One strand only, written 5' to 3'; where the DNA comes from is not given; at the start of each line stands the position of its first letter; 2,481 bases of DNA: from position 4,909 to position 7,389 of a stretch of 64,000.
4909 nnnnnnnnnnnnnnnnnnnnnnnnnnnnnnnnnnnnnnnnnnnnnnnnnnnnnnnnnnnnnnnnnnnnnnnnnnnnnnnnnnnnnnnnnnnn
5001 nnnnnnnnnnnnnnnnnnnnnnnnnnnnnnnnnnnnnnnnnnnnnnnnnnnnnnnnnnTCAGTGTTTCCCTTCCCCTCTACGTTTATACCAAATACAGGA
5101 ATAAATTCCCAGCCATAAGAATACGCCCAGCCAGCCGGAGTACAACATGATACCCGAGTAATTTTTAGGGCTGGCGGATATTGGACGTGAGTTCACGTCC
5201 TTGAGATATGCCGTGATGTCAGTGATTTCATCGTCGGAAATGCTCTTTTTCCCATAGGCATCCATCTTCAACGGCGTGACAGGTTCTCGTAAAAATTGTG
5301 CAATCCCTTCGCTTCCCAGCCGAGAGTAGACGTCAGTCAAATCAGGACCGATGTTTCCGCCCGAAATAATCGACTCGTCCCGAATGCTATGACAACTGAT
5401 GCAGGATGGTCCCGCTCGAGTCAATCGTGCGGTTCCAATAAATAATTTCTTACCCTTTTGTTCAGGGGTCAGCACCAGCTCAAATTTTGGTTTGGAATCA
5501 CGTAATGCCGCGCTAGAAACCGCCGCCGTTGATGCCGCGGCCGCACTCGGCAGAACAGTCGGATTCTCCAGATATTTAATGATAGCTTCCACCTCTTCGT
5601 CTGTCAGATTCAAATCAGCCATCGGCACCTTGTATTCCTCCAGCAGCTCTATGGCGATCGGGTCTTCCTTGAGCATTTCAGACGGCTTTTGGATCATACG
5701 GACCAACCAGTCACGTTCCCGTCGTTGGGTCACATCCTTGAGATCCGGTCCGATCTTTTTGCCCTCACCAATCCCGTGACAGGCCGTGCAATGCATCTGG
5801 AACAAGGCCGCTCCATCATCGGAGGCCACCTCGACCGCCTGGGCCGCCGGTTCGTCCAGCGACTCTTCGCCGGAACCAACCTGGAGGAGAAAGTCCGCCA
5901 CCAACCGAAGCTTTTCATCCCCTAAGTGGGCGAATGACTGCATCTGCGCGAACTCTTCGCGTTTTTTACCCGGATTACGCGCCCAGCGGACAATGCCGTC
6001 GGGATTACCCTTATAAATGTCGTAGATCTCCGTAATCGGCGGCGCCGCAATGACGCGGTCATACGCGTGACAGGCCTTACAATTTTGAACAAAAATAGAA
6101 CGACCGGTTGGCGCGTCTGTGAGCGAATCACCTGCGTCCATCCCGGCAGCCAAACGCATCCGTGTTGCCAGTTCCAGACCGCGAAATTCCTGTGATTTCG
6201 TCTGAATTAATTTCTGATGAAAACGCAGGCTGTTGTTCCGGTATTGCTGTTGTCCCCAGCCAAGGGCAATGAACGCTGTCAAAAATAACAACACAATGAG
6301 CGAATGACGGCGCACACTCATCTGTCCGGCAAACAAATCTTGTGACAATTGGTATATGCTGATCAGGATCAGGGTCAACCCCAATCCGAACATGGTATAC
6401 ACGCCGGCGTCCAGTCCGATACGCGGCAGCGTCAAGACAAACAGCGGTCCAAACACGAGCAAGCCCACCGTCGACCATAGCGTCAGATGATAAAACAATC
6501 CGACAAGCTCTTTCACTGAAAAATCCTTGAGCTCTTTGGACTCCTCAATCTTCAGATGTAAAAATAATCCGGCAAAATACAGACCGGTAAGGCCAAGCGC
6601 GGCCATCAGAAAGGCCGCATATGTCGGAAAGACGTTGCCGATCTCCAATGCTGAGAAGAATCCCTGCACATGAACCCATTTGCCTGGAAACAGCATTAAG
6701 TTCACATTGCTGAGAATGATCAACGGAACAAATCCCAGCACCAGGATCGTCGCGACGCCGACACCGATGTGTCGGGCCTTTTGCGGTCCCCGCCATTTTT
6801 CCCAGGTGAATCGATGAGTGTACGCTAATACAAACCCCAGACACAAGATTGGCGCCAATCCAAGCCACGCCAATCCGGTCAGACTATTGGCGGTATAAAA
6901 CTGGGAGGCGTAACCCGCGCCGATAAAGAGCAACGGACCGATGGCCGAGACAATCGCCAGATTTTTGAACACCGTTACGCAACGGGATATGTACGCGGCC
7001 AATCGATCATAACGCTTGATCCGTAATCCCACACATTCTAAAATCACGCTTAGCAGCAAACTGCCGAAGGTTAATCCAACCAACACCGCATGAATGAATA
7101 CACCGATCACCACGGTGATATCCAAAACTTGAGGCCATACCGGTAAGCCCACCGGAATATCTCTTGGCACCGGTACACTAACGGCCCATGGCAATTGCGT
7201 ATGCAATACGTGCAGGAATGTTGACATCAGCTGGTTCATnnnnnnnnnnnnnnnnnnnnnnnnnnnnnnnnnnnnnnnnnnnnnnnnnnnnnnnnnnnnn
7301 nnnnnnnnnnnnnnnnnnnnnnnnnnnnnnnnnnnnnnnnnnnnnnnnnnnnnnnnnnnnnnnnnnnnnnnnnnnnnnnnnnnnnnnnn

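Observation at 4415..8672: Three uncharacterised membrane redox proteins translationally coupled between the ACIII operon and the cbb3 maturation genes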

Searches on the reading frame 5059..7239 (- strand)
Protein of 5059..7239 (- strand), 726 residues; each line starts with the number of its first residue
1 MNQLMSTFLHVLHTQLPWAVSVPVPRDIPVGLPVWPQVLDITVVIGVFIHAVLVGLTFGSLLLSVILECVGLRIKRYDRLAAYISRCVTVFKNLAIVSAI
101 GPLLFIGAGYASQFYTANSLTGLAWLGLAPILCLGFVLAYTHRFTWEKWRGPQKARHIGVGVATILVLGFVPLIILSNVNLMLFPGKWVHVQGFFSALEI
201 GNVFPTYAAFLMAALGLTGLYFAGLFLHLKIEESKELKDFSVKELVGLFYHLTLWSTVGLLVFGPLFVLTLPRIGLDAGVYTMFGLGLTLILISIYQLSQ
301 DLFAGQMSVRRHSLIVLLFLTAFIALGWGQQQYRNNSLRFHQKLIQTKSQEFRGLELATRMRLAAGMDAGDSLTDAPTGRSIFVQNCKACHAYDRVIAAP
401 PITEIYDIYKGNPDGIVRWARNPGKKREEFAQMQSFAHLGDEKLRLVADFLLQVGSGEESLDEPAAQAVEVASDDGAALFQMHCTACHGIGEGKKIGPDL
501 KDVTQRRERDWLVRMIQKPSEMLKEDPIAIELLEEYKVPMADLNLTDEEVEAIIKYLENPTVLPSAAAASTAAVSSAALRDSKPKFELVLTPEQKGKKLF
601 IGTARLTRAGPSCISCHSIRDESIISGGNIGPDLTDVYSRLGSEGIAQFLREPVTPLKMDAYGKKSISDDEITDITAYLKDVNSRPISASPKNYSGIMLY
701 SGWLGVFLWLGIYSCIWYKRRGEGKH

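Call 6: search_protein_families(library=pfam, proteins=[window:5059-7239:-], max_evalue=0.1)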
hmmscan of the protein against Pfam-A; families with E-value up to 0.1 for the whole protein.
window:5059-7239:- (726 aa): 4 families
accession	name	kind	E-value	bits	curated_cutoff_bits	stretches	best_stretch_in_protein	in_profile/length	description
PF00034.26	Cytochrom_C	-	2.9e-26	93.1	21.3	3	474-559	2-88/90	Cytochrome c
PF13442.11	Cytochrome_CBB3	-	1.2e-22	80.4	27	3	474-557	4-68/68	Cytochrome C oxidase, cbb3-type, subunit III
PF14495.11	Cytochrom_C550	-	0.00016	21.8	27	0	374-392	24-42/136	Cytochrome c-550 domain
PF02433.20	FixO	-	0.049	13.5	29.6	0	494-525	100-131/219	Cytochrome C oxidase, mono-heme subunit/FixO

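Call 7: search_protein_families(library=ncbifam, proteins=[window:5059-7239:-], max_evalue=0.1)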
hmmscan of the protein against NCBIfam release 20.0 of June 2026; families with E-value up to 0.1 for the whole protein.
window:5059-7239:- (726 aa): 17 families
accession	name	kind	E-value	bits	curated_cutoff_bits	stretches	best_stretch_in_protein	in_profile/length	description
TIGR04485.1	thiosulf_SoxX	equivalog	1.1e-16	61.3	61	2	612-681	4-77/78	sulfur oxidation c-type cytochrome SoxX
TIGR02603.1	CxxCH_TIGR02603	domain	8.6e-16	58.2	68.15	2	475-525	5-56/134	putative heme-binding domain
NF045774.1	cytochro_C551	exception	6.2e-13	48.7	118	2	455-518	20-84/110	cytochrome c551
NF050122.1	bc1_QcrC_actin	exception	8.9e-13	48.1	200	2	371-504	36-173/253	cytochrome bc1 complex diheme cytochrome c subunit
NF045773.1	cytochro_C550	exception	1.4e-10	41.1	125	2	465-520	41-96/118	cytochrome c550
TIGR00782.1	ccoP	equivalog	2.1e-10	40.4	179.95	1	467-506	101-141/285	cytochrome-c oxidase, cbb3-type subunit III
NF011054.0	PRK14486.1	equivalog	4.5e-09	36.2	447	1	461-559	204-289/294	putative bifunctional cbb3-type cytochrome c oxidase subunit II/cytochrome c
NF045930.1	Cytc6PetJCyano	equivalog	7.7e-08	32.3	135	0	466-492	23-47/110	cytochrome c6 PetJ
NF052248.1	SorU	equivalog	2.9e-07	30.7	100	1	607-678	7-71/72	SorU family sulfite dehydrogenase c-type cytochrome subunit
TIGR03872.1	cytochrome_MoxG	equivalog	1.1e-05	25.5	147.8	1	473-502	44-73/133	cytochrome c(L), periplasmic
TIGR04494.1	c550_PedF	equivalog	2.7e-05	24.1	122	1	462-517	40-97/133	cytochrome c-550 PedF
NF052246.1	SorB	equivalog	4.6e-05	23.4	93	0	377-402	18-43/80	SorB family sulfite dehydrogenase c-type cytochrome subunit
NF040606.1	CytoC_perox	subfamily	0.00013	21.4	150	1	473-573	298-385/524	di-heme-cytochrome C peroxidase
NF043008.1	Cyt550_Brdyrhiz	equivalog_domain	0.00083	19.5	240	1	474-507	28-62/131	cytochrome c-550 CycA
TIGR03045.1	PS_II_C550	equivalog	0.0032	17.2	177.75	0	474-494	52-72/159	photosystem II cytochrome c-550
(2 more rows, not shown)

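Call 15: search_solved_structures(query=window:5059-7239:-, max_evalue=10)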
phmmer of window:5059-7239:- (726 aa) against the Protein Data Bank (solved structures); distinct sequences matched with E-value up to 10: 81 (the best 60 are shown).
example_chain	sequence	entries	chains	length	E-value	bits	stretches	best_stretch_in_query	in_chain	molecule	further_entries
2l4d_A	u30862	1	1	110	4.1e-16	61.6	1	475-562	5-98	SCO1/SenC family protein/cytochrome c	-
3cp5_A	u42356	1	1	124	9.7e-15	57.1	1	472-558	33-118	Cytochrome c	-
6cuk_A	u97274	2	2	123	1.1e-12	50.3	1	472-558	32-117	Cytochrome c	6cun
6btm_A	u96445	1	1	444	6.5e-10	41.1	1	463-573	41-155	Alternative Complex III subunit A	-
9l08_A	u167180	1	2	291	9.9e-09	37.2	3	379-515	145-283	Covalently Connected Cytochrome c555 trimer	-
6xkx_p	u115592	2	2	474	3e-06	29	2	375-480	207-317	Cbb3-type cytochrome c oxidase subunit CcoP,Cytochrome c-type cyt cy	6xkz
9g83_v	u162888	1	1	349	0.001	20.6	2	376-422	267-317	Cbb3-type cytochrome c oxidase subunit CcoP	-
6xkw_p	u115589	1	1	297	0.0032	19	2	375-457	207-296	Cbb3-type cytochrome c oxidase subunit CcoP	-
7zs1_A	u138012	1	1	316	0.013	16.9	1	443-553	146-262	Hypothetical (Diheme) protein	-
6kls_C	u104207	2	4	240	0.013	16.9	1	626-709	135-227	Cytochrome c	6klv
7zs0_A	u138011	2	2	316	0.013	16.9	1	443-554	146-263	Hypothetical (Diheme) protein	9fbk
7zs2_A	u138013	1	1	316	0.014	16.9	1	443-554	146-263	Hypothetical (Diheme) protein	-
2yev_B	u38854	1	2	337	0.018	16.5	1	464-559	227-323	CYTOCHROME C OXIDASE SUBUNIT 2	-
7o38_A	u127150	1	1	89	0.02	16.4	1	474-558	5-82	Cytochrome c-552 Ks_3357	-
3mk7_C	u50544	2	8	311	0.034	15.6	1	373-459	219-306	Cytochrome c oxidase, cbb3-type, subunit P | Cbb3-type cytochrome c oxidase subunit CcoP1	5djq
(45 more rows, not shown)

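Call 17: find_homologous_proteins(query=window:5059-7239:-, max_evalue=0.00001)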
Query window:5059-7239:- (726 aa): 126 proteins with E <= 0.00001 among 8000 candidates; the best 120 are listed.
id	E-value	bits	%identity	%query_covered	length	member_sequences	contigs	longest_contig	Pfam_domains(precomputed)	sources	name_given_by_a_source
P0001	0.0e+0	1655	100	100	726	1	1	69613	PF13442.12,PF00034.27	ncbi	-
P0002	3.2e-254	864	54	98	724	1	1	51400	PF13442.12,PF00034.27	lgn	-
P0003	4.3e-130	453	44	65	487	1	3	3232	-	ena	-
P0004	3.8e-127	444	46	61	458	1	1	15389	PF00034.27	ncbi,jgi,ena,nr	ncbi:MAG: cytochrome c [candidate division Zixibacteria bacterium]|nr:cytochrome c [candidate divisi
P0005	8.2e-122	426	46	61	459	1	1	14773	PF13442.12,PF00034.27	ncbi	-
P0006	1.4e-121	425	45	61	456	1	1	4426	PF00034.27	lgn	-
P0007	2.7e-121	424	46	60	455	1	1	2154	PF00034.27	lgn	-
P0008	5.9e-121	423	42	63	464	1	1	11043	-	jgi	-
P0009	2.2e-120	421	44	60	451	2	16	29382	PF00034.27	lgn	-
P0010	6.2e-120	420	44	63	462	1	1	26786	PF00034.27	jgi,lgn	jgi:cytochrome c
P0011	8.1e-120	419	46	59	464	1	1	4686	PF00034.27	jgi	jgi:cytochrome c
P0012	9.8e-120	419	45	62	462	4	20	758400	PF00034.27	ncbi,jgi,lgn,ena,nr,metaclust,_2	ncbi:MAG TPA: cytochrome C [candidate division Zixibacteria bacterium]|nr:cytochrome c [candidate di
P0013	2.3e-119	418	45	61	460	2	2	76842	PF00034.27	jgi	-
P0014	2.6e-119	418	44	62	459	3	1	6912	-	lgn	-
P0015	2.8e-119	418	44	60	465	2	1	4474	PF00034.27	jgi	-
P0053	3.2e-103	365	42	60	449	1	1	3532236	PF13442.12,PF00034.27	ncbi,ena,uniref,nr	ncbi:c-type cytochrome [uncultured Paludibaculum sp.]|uniref:c-type cytochrome n=1 Tax=uncultured Pa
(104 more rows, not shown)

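Call 21: find_encoding_contigs(protein=P0012, flank=10000, max_places=2)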
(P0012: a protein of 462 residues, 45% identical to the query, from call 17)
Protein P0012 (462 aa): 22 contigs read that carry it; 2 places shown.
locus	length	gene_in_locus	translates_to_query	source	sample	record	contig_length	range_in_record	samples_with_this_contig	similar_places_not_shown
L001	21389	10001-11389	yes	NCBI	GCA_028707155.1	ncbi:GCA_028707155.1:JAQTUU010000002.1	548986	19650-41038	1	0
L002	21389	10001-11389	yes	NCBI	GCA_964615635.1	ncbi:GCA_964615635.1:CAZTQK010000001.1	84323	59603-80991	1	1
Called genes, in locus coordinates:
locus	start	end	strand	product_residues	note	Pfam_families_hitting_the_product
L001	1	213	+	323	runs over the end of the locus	PF02685:Glucokinase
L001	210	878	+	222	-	PF04263:TPK_catalytic, PF04265:TPK_B1_binding (weak)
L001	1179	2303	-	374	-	PF03977:OAD_beta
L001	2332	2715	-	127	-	-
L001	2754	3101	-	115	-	PF04277:OAD_gamma (weak)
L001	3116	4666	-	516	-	PF01039:Carboxyl_trans, PF03255:ACCA, PF06833:MdcE (weak)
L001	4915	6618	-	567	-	PF00749:tRNA-synt_1c, PF03950:tRNA-synt_1c_C, PF20974:tRNA-synt_1c_C2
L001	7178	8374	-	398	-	PF17785:PUA_3, PF10672:Methyltrans_SAM, PF03602:Cons_hypoth95 (weak)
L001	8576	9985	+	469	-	PF13442:Cytochrome_CBB3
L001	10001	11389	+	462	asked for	PF00034:Cytochrom_C (weak)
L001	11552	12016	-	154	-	PF13636:Methyltranf_PUA (weak)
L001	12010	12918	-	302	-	PF17125:Methyltr_RsmF_N, PF22458:RsmF-B_ferredox (faint), PF01189:Methyltr_RsmB-F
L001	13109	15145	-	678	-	PF13620:CarboxypepD_reg, PF13715:CarbopepD_reg_2, PF12450:vWF_A, PF00092:VWA, PF13519:VWA_2, PF13768:VWA_3, PF12034:YfbK_C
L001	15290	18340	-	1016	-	PF22842:Pel9A-like_beta_helix (weak), PF05048:NosD, PF13229:Beta_helix, PF05048:NosD (weak), PF13229:Beta_helix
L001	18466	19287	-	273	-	PF00730:HhH-GPD, PF00633:HHH (faint)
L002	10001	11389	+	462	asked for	PF00034:Cytochrom_C (weak)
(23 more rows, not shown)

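Call 22: find_encoding_contigs(protein=P0053, flank=10000, max_places=2)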
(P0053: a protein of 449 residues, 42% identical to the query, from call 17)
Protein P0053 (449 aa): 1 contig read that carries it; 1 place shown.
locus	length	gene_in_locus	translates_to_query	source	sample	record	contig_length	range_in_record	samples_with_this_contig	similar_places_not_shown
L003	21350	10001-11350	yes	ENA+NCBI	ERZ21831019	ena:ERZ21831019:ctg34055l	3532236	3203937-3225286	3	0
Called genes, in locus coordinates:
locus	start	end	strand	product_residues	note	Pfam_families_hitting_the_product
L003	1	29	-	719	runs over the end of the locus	PF13231:PMT_2 (weak), PF26626:DUF8201 (weak)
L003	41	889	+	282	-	PF01261:AP_endonuc_2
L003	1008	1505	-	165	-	-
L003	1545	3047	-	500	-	PF01590:GAF (faint)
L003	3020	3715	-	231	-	PF00702:Hydrolase, PF13419:HAD_2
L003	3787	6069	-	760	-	PF13620:CarboxypepD_reg, PF07715:Plug, PF00593:TonB_dep_Rec_b-barrel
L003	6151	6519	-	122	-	-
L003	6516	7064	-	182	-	PF00072:Response_reg, PF02954:HTH_8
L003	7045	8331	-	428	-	PF25323:6TM_PilS, PF13581:HATPase_c_2 (weak), PF02518:HATPase_c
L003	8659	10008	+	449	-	PF13442:Cytochrome_CBB3 (weak)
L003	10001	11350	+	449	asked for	PF00034:Cytochrom_C, PF13442:Cytochrome_CBB3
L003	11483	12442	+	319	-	PF20434:BD-FAE, PF07859:Abhydrolase_3 (weak), PF00326:Peptidase_S9 (faint)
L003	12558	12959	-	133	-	PF08818:DUF1801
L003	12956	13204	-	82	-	PF13443:HTH_26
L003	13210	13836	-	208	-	PF11188:DUF2975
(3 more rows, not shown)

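Call 27: search_solved_structures(query=A1, max_evalue=10, show_alignments=0)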
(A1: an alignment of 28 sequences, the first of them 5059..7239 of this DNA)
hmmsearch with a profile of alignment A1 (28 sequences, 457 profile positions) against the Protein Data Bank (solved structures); distinct sequences matched with E-value up to 10: 208 (the best 60 are shown).
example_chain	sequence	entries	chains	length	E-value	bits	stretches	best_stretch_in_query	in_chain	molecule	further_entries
9l08_A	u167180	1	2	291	2.3e-32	115.7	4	359-453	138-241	Covalently Connected Cytochrome c555 trimer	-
6xkx_p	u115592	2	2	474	3.8e-11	45.7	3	358-443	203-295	Cbb3-type cytochrome c oxidase subunit CcoP,Cytochrome c-type cyt cy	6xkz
2zxy_A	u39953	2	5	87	6e-10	41.7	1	365-440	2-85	Cytochrome c552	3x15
5z25_A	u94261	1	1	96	2.6e-09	39.6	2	358-408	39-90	Cytochrome c552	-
9g83_v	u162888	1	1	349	2.7e-09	39.6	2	362-442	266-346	Cbb3-type cytochrome c oxidase subunit CcoP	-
6cuk_A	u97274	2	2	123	3e-08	36.2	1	358-443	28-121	Cytochrome c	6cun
3cp5_A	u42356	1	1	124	5.9e-08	35.2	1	358-443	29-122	Cytochrome c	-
1a56_A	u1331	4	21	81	2.4e-07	33.2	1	371-441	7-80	FERRICYTOCHROME C-552 | FERROCYTOCHROME C-552 | CYTOCHROME C-552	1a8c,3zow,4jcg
3zox_A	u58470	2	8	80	2.4e-07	33.2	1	371-441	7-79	CYTOCHROME C-552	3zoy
6kq1_A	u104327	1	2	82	5.4e-07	32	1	365-441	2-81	Cytochrome C biogenesis protein CcsA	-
6xkw_p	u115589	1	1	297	6.1e-07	31.8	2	357-441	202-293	Cbb3-type cytochrome c oxidase subunit CcoP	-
2yev_B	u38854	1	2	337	1.1e-06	31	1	355-438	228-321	CYTOCHROME C OXIDASE SUBUNIT 2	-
2d0s_A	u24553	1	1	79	1.2e-06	30.9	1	372-440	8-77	cytochrome c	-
1cor_A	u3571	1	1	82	1.6e-06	30.4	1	365-440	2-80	CYTOCHROME C551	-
5xec_A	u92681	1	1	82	3.3e-06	29.4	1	369-441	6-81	Cytochrome c-551,Cytochrome c-552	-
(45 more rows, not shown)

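Call 28: find_encoding_contigs(protein=P0002, flank=10000, max_places=2)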
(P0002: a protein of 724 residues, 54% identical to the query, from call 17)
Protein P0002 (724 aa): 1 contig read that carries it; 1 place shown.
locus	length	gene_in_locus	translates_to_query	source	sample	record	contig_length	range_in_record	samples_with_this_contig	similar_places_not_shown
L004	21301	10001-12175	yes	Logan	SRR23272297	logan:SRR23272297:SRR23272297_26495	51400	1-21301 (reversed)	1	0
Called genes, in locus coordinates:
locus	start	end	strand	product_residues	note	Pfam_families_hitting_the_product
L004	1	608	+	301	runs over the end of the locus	-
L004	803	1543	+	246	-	PF02085:Cytochrom_CIII (faint), PF22113:Mtrc-MtrF_II-IV_dom (faint), PF14522:Cytochrome_C7 (faint), PF14537:Cytochrom_c3_2 (faint)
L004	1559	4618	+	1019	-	PF13187:Fer4_9 (faint), PF25160:LdpA_Fe-S-bd (faint), PF12838:Fer4_7, PF13183:Fer4_8 (faint), PF13237:Fer4_10 (faint), PF13247:Fer4_11 (weak)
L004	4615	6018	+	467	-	PF03916:NrfD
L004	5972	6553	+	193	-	PF11821:ActD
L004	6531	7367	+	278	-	PF00034:Cytochrom_C (weak), PF13442:Cytochrome_CBB3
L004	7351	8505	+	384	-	-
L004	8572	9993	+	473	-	PF00034:Cytochrom_C (weak), PF13442:Cytochrome_CBB3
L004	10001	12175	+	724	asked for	PF13442:Cytochrome_CBB3 (weak), PF00034:Cytochrom_C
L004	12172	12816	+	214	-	PF02665:Nitrate_red_gam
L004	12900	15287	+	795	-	PF12156:ATPase-cat_bd, PF00122:E1-E2_ATPase, PF00702:Hydrolase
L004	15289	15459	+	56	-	PF03597:FixS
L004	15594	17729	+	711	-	PF00115:COX1, PF02433:FixO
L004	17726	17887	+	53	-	PF05545:FixQ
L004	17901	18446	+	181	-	PF14715:FixP_N, PF13442:Cytochrome_CBB3, PF00034:Cytochrom_C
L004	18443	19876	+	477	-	PF12801:Fer4_5, PF13187:Fer4_9 (faint), PF13237:Fer4_10 (faint), PF13534:Fer4_17 (faint), PF12838:Fer4_7, PF13484:Fer4_16 (weak), PF13746:Fer4_18, PF11614:FixG_C, +3 more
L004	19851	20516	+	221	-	PF13386:DsbD_2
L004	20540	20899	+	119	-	PF13442:Cytochrome_CBB3, PF00034:Cytochrom_C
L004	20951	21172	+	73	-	PF02416:TatA_B_E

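Call 29: find_encoding_contigs(protein=P0001, flank=10000, max_places=2)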
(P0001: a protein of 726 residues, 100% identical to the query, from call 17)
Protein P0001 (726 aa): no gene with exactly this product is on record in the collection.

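Call 31: find_related_loci(query=A1, collection=genome_contigs, flank=10000)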
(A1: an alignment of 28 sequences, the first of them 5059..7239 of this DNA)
Query A1 (726 aa) in genome_contigs; peptide patterns used: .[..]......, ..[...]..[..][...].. (x = any residue, [..] = any of these).
531 stretches matched a pattern; 447 encode a relative of the query (tblastn E <= 1e-3); the best 80 are kept; 80 distinct loci.
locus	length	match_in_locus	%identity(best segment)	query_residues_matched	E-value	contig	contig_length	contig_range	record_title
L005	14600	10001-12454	46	3-465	5e-124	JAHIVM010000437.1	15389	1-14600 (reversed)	MAG: Candidatus Zixiibacteriota bacterium isolate MM_PC_MetaG.mb.8 MM_PC_MetaG.mb.8_k141_1507362, whole genome shotgun s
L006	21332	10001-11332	45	23-467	9e-120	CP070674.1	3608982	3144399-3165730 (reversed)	MAG: Candidatus Zixiibacteriota bacterium isolate bin72 chromosome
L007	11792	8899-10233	45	24-470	3e-119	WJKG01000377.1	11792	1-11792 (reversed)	MAG: candidate division GN15 bacterium isolate Bin_210 k141_3947738, whole genome shotgun sequence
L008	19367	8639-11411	44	21-474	5e-116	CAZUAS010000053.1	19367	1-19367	MAG TPA_asm: uncultured Ignavibacteriales bacterium isolate binchicken_co43_183 genome assembly, contig: NODE_5017_lengt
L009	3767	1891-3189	45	23-455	5e-118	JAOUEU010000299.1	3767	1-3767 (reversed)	MAG: Candidatus Zixiibacteriota bacterium isolate 4_1_July_SF_Bin17 4_1_July_SF_Bin17_scaffold_15900_c1, whole genome sh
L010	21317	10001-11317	43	19-456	1e-115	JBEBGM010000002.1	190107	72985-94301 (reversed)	MAG: Bryobacteraceae bacterium isolate ASF_22 NODE_19_length_190107_cov_6.273988, whole genome shotgun sequence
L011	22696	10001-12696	44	6-465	3e-115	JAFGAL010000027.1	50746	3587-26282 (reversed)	MAG: Candidatus Zixiibacteriota bacterium isolate Zod_maxbin.0182_1 k87_5469913, whole genome shotgun sequence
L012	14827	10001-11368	44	8-463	8e-115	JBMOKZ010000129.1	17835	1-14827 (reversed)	MAG: Candidatus Zixiibacteriota bacterium isolate Betzabe_MAG011 MAG011_129, whole genome shotgun sequence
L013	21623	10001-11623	40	14-542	3e-114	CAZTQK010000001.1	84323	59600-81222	MAG TPA_asm: uncultured Planctomycetales bacterium isolate binchicken_co74_144 genome assembly, contig: NODE_497_length_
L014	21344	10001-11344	44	19-468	6e-114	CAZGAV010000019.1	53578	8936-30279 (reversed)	MAG TPA_asm: uncultured Ignavibacteriales bacterium isolate binchicken_co150_3 genome assembly, contig: NODE_1202_length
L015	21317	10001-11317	45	24-462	2e-113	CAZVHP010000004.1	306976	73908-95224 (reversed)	MAG TPA_asm: uncultured Ignavibacteriales bacterium isolate SRP241341_co1_208 genome assembly, contig: NODE_18_length_30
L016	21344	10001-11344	42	3-455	2e-112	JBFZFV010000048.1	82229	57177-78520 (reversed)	MAG: Candidatus Zixiibacteriota bacterium isolate PPR_0627 PPR_0627.fa_k121_170259, whole genome shotgun sequence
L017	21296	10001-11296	44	22-453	2e-112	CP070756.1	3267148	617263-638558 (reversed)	MAG: Candidatus Zixiibacteriota bacterium isolate bin295 chromosome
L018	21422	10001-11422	41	22-477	3e-112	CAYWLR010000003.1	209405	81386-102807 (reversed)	MAG TPA_asm: uncultured Ignavibacteriaceae bacterium isolate binchicken_co7_175 genome assembly, contig: NODE_60_length_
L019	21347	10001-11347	43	21-467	1e-111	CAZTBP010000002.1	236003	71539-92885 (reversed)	MAG TPA_asm: uncultured Ignavibacteriales bacterium isolate binchicken_co17_316 genome assembly, contig: NODE_71_length_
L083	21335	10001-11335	36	8-454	2e-82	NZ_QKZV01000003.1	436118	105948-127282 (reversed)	Hydrotalea sandarakina strain DSM 23241 LX80DRAFT_scaffold00003.3, whole genome shotgun sequence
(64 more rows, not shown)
